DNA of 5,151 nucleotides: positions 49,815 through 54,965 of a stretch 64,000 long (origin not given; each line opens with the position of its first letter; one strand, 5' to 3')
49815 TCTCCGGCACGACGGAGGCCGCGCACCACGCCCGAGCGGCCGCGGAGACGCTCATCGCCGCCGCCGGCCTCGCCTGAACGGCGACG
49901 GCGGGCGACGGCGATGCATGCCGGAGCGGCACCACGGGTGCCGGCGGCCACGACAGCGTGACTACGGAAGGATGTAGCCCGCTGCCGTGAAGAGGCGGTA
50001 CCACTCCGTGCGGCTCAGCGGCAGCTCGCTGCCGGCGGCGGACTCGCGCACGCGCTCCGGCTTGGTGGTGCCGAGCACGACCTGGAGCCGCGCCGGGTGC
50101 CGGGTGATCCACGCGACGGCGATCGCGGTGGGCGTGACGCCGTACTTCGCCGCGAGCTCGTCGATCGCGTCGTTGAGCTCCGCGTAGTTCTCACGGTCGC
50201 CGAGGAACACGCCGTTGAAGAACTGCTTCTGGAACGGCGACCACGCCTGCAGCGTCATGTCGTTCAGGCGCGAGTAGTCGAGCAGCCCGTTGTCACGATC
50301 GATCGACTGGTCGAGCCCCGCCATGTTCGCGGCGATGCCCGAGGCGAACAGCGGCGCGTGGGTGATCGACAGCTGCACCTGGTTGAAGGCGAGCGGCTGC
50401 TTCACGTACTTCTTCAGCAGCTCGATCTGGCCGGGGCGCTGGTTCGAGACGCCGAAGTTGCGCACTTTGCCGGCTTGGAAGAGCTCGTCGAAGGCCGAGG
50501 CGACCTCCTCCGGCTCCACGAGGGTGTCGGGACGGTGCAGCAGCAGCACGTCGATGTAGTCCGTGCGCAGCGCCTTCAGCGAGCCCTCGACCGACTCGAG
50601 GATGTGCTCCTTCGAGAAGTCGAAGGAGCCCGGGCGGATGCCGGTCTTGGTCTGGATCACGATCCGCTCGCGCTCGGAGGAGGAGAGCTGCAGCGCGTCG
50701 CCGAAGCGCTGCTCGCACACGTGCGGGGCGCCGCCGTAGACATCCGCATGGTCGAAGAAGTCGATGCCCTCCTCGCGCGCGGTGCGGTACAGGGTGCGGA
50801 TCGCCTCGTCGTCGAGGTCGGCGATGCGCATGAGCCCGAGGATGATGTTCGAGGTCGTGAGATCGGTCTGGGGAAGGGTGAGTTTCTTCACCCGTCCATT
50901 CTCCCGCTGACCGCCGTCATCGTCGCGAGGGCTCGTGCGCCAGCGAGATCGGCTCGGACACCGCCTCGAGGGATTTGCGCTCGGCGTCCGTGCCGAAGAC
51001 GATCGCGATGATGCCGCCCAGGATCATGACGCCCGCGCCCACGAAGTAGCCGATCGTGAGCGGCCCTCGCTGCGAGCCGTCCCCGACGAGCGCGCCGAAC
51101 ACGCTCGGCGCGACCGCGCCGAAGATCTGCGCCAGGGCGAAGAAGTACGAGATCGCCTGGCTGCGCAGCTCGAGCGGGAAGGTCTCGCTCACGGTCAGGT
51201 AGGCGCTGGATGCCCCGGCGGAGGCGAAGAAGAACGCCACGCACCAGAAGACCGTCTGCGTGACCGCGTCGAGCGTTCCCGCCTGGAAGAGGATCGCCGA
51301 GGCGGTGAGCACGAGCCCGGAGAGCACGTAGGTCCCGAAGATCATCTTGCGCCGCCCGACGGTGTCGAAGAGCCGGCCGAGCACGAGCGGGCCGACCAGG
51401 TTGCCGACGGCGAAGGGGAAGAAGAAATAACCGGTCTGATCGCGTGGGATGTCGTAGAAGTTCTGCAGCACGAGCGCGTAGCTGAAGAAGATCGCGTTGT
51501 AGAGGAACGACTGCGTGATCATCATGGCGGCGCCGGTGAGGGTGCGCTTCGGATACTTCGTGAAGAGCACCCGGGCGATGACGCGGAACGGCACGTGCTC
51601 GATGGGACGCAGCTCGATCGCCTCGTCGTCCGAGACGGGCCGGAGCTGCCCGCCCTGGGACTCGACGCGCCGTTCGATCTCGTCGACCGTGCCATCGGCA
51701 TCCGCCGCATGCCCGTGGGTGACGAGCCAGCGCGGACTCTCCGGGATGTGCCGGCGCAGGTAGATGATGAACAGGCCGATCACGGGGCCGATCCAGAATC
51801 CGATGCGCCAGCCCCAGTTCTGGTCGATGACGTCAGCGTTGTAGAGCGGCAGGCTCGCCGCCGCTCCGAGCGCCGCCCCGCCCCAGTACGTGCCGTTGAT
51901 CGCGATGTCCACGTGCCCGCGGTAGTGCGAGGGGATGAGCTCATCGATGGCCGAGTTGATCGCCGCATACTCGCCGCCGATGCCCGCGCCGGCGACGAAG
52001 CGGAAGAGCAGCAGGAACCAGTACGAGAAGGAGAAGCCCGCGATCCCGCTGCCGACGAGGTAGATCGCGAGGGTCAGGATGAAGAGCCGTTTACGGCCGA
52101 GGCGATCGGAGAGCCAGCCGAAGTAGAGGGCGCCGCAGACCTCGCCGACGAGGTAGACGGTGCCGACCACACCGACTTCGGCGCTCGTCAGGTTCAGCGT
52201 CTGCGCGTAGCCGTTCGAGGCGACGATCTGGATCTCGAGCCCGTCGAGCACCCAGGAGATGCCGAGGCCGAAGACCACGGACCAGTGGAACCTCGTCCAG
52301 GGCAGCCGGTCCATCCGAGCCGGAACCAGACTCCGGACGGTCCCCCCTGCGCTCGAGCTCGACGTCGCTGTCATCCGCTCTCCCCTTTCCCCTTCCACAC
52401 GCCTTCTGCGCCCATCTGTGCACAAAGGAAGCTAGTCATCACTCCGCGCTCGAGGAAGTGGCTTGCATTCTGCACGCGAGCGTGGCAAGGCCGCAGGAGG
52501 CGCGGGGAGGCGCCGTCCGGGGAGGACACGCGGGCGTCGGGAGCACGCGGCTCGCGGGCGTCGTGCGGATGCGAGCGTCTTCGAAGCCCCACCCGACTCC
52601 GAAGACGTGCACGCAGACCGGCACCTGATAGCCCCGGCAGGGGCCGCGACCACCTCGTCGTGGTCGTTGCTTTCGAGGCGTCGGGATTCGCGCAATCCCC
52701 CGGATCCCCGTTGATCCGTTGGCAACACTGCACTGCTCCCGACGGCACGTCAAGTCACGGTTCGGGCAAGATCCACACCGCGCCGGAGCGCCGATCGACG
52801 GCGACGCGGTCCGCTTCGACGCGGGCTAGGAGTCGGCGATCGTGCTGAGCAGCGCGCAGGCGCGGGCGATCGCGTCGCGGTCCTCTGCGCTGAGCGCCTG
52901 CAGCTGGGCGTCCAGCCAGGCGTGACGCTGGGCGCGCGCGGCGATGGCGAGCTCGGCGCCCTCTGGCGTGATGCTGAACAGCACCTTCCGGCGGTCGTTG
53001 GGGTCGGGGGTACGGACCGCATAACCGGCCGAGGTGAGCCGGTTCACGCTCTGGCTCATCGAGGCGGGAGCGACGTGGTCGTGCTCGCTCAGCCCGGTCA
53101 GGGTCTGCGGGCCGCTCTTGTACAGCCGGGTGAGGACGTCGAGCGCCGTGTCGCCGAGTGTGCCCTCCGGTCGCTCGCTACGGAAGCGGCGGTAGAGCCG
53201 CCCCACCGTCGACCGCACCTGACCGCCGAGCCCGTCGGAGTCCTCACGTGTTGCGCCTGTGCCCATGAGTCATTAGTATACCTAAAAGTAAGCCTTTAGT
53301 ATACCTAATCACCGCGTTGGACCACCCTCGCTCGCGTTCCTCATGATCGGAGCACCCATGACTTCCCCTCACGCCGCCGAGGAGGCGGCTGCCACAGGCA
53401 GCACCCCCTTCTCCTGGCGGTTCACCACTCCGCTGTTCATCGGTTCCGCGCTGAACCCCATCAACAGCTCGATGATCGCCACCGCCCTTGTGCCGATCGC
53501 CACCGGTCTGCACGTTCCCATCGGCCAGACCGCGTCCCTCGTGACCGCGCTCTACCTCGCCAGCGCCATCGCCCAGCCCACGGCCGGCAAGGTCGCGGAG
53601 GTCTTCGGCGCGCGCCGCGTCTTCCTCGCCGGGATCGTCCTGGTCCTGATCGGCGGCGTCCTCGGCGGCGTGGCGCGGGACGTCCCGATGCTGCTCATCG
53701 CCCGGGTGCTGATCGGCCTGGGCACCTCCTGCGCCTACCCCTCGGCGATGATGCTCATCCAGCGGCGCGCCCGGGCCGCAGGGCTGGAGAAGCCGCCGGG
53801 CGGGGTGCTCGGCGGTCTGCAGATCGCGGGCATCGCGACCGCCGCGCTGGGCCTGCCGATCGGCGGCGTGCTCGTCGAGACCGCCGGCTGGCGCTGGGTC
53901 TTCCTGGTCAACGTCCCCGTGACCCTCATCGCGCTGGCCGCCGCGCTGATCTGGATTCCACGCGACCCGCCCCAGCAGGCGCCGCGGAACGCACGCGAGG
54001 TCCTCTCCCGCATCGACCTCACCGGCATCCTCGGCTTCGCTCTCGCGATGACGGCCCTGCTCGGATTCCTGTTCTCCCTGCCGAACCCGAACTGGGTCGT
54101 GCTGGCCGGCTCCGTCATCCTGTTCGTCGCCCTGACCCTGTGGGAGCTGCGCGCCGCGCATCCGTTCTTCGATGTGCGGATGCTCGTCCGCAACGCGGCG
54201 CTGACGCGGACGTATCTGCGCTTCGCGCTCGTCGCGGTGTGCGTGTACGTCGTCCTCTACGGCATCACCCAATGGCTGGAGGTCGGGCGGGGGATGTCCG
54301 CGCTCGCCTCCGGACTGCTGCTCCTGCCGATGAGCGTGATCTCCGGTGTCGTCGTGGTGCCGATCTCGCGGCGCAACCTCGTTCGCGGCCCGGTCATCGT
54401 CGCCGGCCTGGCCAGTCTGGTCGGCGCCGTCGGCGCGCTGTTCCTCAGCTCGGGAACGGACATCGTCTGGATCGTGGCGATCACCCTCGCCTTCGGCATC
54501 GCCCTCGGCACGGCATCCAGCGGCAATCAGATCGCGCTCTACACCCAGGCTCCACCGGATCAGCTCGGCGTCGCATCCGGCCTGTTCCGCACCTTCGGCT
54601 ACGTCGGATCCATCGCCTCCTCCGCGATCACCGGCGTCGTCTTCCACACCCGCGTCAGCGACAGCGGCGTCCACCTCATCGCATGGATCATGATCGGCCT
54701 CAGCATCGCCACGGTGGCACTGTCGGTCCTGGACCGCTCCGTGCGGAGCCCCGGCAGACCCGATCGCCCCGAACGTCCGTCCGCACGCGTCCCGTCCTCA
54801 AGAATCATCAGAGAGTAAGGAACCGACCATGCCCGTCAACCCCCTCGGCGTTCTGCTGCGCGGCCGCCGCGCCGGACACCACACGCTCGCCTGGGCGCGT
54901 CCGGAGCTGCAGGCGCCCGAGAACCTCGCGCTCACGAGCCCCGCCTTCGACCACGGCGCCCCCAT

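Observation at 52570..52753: Candidate novel structured RNA with its own promoter upstream of an MFS gene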

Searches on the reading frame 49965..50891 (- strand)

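Call 10: search_protein_families(library=pfam, proteins=[window:49965-50891:-])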
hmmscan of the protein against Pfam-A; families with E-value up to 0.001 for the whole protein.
window:49965-50891:- (309 aa): 1 family
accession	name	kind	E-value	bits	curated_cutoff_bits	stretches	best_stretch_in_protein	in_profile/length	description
PF00248.27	Aldo_ket_red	-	1.6e-51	175.6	24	1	16-299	2-285/291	Aldo/keto reductase family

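Call 61: search_protein_families(library=ncbifam, proteins=[window:49965-50891:-], max_evalue=0.00001)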
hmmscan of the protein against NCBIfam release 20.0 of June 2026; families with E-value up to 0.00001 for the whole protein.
window:49965-50891:- (309 aa): 7 families
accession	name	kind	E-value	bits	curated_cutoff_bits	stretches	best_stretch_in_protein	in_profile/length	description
TIGR01293.1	Kv_beta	subfamily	1.2e-20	73.9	365.4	1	7-163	7-164/319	voltage-dependent potassium channel subunit beta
NF007388.0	PRK09912.1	subfamily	3.3e-18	65.7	448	1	29-285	43-312/346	L-glyceraldehyde 3-phosphate reductase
NF049922.1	MethglyxlRedYdjG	equivalog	4.1e-18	65.5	550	1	1-296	1-313/326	NADH-dependent methylglyoxal reductase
NF007695.0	PRK10376.1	subfamily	1.8e-15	56.8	280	1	27-161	38-177/290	oxidoreductase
NF008377.0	PRK11172.1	equivalog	1.1e-14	54.3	327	1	26-175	13-156/267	2,5-didehydrogluconate reductase DkgB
NF008598.0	PRK11565.1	equivalog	2.2e-11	43.4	425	1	27-174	26-163/275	2,5-didehydrogluconate reductase DkgA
NF007912.0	PRK10625.1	equivalog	2.5e-10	40.3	415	0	4-122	4-135/346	NADP(H)-dependent aldo-keto reductase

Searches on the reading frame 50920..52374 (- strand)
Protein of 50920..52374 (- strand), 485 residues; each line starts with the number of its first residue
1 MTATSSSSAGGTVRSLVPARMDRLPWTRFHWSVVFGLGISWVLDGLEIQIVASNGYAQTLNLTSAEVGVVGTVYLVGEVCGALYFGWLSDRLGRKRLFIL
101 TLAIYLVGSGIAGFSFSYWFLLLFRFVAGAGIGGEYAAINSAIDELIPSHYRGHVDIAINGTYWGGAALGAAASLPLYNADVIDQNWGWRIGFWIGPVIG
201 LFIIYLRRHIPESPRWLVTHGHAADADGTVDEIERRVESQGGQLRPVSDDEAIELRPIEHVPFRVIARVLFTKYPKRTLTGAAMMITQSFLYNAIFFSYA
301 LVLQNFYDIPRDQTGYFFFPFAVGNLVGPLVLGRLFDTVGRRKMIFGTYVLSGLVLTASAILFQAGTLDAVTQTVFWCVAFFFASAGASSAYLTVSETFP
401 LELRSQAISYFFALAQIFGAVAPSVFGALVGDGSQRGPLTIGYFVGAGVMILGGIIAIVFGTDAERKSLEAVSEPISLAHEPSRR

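Call 10: search_protein_families(library=pfam, proteins=[window:50920-52374:-])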
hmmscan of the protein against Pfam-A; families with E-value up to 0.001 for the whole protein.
window:50920-52374:- (485 aa): 4 families
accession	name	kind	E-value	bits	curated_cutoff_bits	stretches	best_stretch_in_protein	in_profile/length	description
PF00083.30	Sugar_tr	-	2.8e-48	165.4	22.3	1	62-473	43-449/452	Sugar (and other) transporter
PF07690.21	MFS_1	-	6.4e-37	127.7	33.4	2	50-221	17-185/347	Major Facilitator Superfamily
PF06609.19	TRI12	-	0.00012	21.2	23.2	0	64-117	77-130/599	Fungal trichothecene efflux pump (TRI12)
PF12832.13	MFS_1_like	-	0.00058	19.4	25.2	1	56-174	238-358/373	MFS_1 like family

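Call 61: search_protein_families(library=ncbifam, proteins=[window:50920-52374:-], max_evalue=0.00001)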
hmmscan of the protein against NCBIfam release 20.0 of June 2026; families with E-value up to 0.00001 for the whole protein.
window:50920-52374:- (485 aa): 44 families (the best 25 are shown)
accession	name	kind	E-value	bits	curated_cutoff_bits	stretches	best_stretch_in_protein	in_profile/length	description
TIGR00895.1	2A0115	subfamily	1.1e-43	149.7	418.55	1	24-430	9-398/398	aromatic acid/H+ symport family MFS transporter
TIGR00898.1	2A0119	subfamily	5.2e-34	117.9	550.75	1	65-427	126-467/506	cation transport protein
TIGR00879.1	SP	subfamily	7e-31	107.3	237.8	1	58-470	95-508/510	sugar porter family MFS transporter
TIGR00883.1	2A0106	subfamily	2.1e-28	99.5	443.45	2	66-219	37-199/400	metabolite/H+ symporter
NF003024.0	PRK03893.1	subfamily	2.7e-24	85.8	604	1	29-231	18-216/497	sialate:H+ symport family MFS transporter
NF008586.0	PRK11551.1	equivalog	3.3e-23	82.3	410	1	42-230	25-210/406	3-(3-hydroxy-phenyl)propionate transporter MhpT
TIGR00891.1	2A0112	subfamily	5.2e-23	81.7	552.9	1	31-425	11-383/405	sialate:H+ symport family MFS transporter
TIGR01299.1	synapt_SV2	subfamily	7.2e-20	70.5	637.3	1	27-226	162-370/742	synaptic vesicle protein SV2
NF008963.0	PRK12307.1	equivalog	3e-19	69.5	637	1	35-218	21-200/426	MFS transporter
NF052357.1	GlucTporGlcPStph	equivalog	9.5e-19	67.5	750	1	58-472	35-433/445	glucose transporter GlcP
TIGR00893.1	2A0114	subfamily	8.9e-18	64.4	395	2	57-221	21-183/399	D-galactonate transporter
NF053517.1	HbztTptrPcaK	equivalog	1.5e-15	57.1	770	1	21-435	8-406/437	4-hydroxybenzoate transporter PcaK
NF007927.0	PRK10642.1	equivalog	3.7e-15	55.7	544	1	79-218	80-229/500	glycine betaine/L-proline transporter ProP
TIGR00880.1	2_A_01_02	superfamily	6.2e-14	52.3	131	1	76-202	9-129/141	multidrug resistance protein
TIGR00887.1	2A0109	equivalog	7.9e-13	48.1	610.3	1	61-473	52-500/502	phosphate:H+ symporter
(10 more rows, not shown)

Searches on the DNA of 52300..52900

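Call 4: search_rna_families(source=window, start=52300, end=52900, threshold=evalue, max_evalue=10, show_alignments=3)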
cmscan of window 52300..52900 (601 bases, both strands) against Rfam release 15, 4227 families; matches with E-value up to 10: 3.
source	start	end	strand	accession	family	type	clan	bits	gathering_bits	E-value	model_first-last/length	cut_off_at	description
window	52757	52853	+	RF00312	snoZ206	Gene; snRNA; snoRNA; CD-box;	-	15.5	50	4.9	1-129/129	no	Small nucleolar RNA Z206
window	52300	52322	+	RF01944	mir-2518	Gene; miRNA;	-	14.2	61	8.8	45-67/67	5'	mir-2518 microRNA precursor family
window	52723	52744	+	RF01151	snoU82P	Gene; snRNA; snoRNA; CD-box;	-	9.8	42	8.4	34-55/55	no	Small nucleolar RNA U82P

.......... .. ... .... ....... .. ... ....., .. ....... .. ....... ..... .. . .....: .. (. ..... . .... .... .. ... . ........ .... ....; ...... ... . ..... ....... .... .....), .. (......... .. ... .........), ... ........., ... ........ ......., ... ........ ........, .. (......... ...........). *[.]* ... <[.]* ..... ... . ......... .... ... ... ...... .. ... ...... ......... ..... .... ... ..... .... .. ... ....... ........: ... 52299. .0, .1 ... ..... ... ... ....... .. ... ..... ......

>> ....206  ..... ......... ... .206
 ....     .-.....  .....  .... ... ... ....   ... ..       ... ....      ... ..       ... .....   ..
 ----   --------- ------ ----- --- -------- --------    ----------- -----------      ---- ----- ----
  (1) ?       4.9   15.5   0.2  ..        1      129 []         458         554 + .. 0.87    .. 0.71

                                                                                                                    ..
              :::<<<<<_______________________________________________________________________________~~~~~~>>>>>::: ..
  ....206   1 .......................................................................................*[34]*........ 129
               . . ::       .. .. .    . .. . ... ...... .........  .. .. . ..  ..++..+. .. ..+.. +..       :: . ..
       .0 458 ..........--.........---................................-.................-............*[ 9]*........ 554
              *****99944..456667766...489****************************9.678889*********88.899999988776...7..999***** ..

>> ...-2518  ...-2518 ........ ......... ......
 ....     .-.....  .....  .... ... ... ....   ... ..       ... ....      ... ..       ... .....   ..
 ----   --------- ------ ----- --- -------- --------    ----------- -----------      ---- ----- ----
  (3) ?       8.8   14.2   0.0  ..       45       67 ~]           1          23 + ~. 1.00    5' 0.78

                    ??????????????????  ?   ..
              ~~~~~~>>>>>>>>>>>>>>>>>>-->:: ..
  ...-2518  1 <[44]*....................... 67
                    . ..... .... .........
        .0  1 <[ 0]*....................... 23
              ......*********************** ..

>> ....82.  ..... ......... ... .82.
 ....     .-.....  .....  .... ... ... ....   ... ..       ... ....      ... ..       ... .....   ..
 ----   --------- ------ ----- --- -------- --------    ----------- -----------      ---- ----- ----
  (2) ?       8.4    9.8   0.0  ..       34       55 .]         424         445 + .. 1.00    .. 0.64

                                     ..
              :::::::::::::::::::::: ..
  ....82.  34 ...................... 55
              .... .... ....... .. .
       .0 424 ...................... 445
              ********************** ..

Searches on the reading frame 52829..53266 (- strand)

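Call 10: search_protein_families(library=pfam, proteins=[window:52829-53266:-])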
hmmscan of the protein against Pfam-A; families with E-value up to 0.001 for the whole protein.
window:52829-53266:- (146 aa): 3 families
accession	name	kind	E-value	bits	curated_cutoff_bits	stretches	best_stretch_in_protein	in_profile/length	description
PF01047.28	MarR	-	2.1e-11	43.9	24.6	1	40-95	4-59/59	MarR family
PF12802.13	MarR_2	-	1.3e-08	35.3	27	1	38-93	4-60/61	MarR family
PF13463.12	HTH_27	-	1.4e-05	25.7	22.2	1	68-103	33-68/68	Winged helix DNA-binding domain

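Call 61: search_protein_families(library=ncbifam, proteins=[window:52829-53266:-], max_evalue=0.00001)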
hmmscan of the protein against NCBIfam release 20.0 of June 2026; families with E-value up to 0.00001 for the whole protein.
window:52829-53266:- (146 aa): 4 families
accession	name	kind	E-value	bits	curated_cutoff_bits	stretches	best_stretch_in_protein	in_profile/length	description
NF052438.1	TransRegRv0880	equivalog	1.4e-22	80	220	1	14-145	9-140/143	Rv0880 family HTH-type transcriptional regulator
NF045593.1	bilirub_TF_BilQ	equivalog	1.8e-08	34.2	125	1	58-134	49-125/135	bilirubin utilization transcriptional regulator BilQ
NF053777.1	Saro0803TransReg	equivalog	8.8e-07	28.7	200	1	11-123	9-124/140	Saro_0803 family transcriptional regulator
NF008565.1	PRK11512.1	equivalog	7.5e-06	26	240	1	59-111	60-112/144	multiple antibiotic resistance transcriptional regulator MarR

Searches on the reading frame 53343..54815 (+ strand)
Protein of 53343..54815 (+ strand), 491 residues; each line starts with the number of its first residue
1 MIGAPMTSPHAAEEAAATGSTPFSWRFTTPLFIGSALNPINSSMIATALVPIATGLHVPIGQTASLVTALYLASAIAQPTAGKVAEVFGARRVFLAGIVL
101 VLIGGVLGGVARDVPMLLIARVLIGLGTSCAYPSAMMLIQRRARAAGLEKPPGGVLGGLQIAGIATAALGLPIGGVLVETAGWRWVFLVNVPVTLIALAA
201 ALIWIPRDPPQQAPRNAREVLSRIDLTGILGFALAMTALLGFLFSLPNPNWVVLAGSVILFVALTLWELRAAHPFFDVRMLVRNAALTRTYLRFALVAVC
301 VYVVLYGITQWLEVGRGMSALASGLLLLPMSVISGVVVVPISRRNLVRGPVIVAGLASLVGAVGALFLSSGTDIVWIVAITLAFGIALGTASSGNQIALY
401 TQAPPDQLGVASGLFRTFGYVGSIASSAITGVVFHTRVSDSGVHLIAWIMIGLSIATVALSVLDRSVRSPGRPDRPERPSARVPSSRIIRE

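Call 57: search_protein_families(library=pfam, proteins=[window:53343-54815:+])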
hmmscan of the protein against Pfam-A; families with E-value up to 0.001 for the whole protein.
window:53343-54815:+ (491 aa): 3 families
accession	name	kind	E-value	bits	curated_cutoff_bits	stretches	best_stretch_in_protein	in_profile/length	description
PF07690.21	MFS_1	-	1.4e-42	146.3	33.4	1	31-426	1-346/347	Major Facilitator Superfamily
PF00083.30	Sugar_tr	-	3.2e-07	30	22.3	1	63-204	48-191/452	Sugar (and other) transporter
PF06609.19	TRI12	-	4e-06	26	23.2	1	61-241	75-257/599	Fungal trichothecene efflux pump (TRI12)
